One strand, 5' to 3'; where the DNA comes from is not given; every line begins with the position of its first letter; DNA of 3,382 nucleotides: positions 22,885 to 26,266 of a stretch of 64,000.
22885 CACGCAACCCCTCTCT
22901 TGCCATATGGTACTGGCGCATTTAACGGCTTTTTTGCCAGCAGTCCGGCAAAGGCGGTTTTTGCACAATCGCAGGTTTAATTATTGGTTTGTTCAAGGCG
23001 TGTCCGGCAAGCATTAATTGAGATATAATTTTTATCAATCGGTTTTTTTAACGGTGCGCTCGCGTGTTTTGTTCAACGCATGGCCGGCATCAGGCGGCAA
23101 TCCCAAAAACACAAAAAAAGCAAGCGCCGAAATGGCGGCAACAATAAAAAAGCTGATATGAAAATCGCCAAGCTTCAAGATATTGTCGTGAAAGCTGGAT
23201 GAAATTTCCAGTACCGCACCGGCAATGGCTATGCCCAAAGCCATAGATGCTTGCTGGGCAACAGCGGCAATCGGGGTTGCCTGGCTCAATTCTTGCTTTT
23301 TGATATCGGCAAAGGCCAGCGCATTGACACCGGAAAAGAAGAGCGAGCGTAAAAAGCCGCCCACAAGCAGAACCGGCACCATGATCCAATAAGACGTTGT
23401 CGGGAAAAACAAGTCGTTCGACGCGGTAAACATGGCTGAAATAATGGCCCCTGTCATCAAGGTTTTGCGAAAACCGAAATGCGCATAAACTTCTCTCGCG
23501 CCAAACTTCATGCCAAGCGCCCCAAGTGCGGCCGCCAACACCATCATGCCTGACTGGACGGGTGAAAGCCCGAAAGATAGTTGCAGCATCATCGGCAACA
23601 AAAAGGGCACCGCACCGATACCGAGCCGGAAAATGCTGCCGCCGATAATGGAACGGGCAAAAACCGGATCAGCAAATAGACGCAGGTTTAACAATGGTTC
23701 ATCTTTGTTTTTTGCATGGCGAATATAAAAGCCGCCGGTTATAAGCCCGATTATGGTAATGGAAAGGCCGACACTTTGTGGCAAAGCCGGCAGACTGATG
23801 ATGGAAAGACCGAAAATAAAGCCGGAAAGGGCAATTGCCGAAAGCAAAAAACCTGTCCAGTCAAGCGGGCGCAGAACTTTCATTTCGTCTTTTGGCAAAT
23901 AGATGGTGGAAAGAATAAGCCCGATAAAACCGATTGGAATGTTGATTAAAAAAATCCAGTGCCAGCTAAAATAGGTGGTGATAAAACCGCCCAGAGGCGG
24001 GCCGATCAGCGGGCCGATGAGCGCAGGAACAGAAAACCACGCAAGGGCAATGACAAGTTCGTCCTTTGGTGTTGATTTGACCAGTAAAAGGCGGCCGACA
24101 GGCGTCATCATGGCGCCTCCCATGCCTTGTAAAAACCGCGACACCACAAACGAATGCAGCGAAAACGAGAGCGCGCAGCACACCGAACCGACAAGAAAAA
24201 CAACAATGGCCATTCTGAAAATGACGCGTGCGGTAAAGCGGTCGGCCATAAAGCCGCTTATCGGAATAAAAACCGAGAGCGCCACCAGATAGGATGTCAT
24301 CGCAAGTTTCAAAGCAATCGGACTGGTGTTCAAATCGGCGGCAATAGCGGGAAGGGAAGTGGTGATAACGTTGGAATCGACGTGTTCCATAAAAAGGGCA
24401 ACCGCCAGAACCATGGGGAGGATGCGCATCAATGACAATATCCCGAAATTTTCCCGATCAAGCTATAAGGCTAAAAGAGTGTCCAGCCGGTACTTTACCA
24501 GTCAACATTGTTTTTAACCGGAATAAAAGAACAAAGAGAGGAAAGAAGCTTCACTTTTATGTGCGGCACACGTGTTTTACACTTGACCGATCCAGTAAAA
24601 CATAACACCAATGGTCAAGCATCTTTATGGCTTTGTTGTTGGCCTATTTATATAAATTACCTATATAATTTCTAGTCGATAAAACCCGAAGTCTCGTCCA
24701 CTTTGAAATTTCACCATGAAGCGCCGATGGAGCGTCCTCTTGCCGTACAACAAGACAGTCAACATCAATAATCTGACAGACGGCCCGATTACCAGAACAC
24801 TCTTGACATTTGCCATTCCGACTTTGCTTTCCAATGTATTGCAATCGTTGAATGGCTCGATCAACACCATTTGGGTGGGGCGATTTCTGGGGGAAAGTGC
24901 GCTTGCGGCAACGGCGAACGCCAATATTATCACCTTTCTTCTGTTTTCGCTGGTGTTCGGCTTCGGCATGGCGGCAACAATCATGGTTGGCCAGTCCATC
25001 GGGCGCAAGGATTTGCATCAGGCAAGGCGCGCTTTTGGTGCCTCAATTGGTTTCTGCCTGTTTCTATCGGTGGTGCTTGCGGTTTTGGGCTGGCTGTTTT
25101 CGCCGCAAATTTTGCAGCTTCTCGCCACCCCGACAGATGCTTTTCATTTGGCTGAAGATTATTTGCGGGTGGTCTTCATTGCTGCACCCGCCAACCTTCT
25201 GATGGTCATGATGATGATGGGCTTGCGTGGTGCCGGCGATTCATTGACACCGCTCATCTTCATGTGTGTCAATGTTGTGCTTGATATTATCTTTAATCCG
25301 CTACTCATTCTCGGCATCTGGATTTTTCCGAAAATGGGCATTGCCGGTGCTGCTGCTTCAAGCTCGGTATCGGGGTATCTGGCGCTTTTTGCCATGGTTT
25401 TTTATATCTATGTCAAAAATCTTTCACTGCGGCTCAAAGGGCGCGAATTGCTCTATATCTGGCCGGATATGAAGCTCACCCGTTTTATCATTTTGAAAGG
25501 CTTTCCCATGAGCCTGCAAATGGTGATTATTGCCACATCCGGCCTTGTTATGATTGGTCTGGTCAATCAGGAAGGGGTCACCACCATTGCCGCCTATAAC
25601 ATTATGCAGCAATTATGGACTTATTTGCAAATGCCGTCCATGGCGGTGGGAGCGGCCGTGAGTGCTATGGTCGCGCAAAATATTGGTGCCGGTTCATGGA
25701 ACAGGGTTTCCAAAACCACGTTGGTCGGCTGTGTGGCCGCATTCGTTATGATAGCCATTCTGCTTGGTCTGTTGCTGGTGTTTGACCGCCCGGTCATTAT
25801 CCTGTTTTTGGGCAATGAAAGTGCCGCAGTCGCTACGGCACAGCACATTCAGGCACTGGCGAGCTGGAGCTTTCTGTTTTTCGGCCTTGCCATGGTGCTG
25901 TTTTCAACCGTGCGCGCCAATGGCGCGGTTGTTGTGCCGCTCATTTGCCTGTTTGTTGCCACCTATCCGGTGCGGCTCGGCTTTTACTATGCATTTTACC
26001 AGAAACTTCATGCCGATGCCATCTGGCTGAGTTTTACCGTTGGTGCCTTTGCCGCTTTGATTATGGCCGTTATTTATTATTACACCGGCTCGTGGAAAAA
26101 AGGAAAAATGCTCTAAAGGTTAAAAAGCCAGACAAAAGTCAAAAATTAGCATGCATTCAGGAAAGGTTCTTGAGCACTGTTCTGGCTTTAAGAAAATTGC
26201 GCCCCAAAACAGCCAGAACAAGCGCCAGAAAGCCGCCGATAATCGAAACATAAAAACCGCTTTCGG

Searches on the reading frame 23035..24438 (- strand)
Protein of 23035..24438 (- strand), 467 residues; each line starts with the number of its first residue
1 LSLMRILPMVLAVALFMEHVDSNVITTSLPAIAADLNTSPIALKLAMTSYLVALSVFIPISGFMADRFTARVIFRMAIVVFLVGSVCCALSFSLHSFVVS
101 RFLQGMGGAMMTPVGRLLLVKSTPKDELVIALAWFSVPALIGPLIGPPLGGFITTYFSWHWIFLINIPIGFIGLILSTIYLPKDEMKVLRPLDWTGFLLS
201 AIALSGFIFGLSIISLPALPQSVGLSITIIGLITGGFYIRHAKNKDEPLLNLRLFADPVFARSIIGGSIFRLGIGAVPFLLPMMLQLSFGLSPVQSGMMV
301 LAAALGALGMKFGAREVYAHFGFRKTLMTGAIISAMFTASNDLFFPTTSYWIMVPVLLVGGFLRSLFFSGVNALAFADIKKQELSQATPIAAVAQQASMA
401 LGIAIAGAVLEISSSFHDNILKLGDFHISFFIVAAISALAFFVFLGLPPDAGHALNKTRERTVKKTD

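Call 7: search_protein_families(library=pfam, proteins=[window:23035-24438:-])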
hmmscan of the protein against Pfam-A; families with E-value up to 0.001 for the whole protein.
window:23035-24438:- (467 aa): 2 families
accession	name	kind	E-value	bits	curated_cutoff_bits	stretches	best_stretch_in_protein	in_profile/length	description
PF07690.21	MFS_1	-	2.8e-51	174.9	33.4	2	11-191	1-182/347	Major Facilitator Superfamily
PF05977.19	MFS_3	-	6.2e-05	22.1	27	1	33-175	37-183/524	Transmembrane secretion effector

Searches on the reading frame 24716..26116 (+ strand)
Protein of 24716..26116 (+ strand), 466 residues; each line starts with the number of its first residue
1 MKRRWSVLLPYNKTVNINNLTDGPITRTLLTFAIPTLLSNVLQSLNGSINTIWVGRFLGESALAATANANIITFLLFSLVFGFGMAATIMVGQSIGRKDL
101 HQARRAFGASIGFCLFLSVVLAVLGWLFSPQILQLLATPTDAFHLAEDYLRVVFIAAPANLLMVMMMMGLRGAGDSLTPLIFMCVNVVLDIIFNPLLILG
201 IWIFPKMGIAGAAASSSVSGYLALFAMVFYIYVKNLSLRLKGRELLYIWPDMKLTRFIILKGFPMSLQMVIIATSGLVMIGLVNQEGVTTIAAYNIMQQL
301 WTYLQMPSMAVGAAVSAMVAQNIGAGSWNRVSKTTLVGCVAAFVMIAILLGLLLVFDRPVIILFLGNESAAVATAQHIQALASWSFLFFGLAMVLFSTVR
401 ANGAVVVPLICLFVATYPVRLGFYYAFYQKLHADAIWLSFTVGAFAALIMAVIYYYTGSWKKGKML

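Call 7: search_protein_families(library=pfam, proteins=[window:24716-26116:+])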
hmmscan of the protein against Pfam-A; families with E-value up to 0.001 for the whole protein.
window:24716-26116:+ (466 aa): 1 family
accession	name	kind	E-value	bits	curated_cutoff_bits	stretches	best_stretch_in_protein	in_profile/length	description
PF01554.23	MatE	-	4.7e-50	169.9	24.9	2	35-196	1-161/161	MatE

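Call 44: find_encoding_contigs(protein=window:24716-26116:+, flank=2000, max_places=4)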
Protein window:24716-26116:+ (466 aa): no gene with exactly this product is on record in the collection.
